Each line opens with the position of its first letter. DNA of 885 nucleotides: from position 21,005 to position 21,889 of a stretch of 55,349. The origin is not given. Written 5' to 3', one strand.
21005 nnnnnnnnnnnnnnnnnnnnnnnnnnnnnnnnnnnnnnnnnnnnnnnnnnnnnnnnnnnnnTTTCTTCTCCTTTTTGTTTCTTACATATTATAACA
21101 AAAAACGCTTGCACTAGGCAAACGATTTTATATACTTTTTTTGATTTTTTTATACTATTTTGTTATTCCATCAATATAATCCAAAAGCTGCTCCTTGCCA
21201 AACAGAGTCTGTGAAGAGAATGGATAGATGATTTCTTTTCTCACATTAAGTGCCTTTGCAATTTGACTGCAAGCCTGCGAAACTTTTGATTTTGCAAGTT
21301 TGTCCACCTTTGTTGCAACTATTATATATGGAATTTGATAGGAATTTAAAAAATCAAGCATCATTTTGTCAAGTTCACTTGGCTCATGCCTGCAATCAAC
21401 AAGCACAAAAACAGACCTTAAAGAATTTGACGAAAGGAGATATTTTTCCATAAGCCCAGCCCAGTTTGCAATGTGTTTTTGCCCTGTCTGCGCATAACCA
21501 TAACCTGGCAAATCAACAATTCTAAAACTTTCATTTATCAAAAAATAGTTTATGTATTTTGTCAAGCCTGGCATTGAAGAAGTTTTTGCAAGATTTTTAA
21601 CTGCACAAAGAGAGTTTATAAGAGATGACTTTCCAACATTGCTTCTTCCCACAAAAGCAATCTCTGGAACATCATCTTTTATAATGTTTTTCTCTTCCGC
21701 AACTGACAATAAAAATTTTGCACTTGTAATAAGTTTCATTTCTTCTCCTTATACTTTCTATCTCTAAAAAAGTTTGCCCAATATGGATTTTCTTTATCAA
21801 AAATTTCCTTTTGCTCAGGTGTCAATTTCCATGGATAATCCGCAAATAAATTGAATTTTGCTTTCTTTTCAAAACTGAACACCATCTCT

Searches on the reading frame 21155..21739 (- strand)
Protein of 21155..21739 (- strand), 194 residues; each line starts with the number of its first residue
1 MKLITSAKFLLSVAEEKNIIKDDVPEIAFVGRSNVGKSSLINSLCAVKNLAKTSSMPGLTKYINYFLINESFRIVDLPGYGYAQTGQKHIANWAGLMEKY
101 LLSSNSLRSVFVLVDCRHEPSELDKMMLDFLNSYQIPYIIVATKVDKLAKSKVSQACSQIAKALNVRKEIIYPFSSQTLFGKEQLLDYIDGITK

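Call 9: search_protein_families(library=ncbifam, proteins=[window:21155-21739:-], max_evalue=0.00001)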
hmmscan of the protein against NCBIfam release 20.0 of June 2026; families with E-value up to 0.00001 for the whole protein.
window:21155-21739:- (194 aa): 15 families
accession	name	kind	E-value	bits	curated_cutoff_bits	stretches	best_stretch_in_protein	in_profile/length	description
TIGR03598.1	GTPase_YsxC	equivalog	6.8e-64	215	124.45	1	7-189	1-185/186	ribosome biogenesis GTP-binding protein YihA/YsxC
NF003255.0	PRK04213.1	equivalog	6.5e-19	68.1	164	1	21-88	6-70/204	GTP-binding protein EngB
TIGR03594.1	GTPase_EngA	equivalog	1.2e-16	60.7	306.7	1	26-158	2-310/432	ribosome biogenesis GTPase Der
NF000908.1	PRK00089.1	equivalog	1.8e-15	57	237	1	27-190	6-164/291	GTPase Era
TIGR03596.1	GTPase_YlqF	equivalog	1.1e-12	47.9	208.2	1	18-87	112-180/276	ribosome biogenesis GTPase YlqF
TIGR00436.1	era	equivalog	1.5e-12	47.5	116.25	1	27-179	3-149/270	GTPase Era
TIGR03597.1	GTPase_YqeH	equivalog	8.7e-12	44.9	297.4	1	7-86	136-221/361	ribosome biogenesis GTPase YqeH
TIGR00231.1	small_GTP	domain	7.7e-11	42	42.5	1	26-188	5-161/164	GTP-binding protein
NF002828.0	PRK03003.1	equivalog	3.8e-10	38.9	631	1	15-151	31-164/477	ribosome biogenesis GTPase Der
TIGR03918.1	GTP_HydF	equivalog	5.4e-10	38.7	325.55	1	26-159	9-139/392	[FeFe] hydrogenase H-cluster maturation GTPase HydF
NF007071.0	PRK09518.1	equivalog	4.9e-09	35.3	953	1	13-151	260-395/706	bifunctional cytidylate kinase/GTPase Der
TIGR00450.1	mnmE_trmE_thdF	equivalog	3.3e-07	29.7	252.6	1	22-156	207-335/446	tRNA uridine-5-carboxymethylaminomethyl(34) synthesis GTPase MnmE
TIGR02729.1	Obg_CgtA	equivalog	1.4e-06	27.6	280.25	1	25-189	158-324/329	Obg family GTPase CgtA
TIGR03156.1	GTP_HflX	equivalog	4.2e-06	25.9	216.75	0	21-163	186-329/351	GTPase HflX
TIGR00157.1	TIGR00157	equivalog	5.5e-06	26.1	100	0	28-49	126-147/247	ribosome small subunit-dependent GTPase A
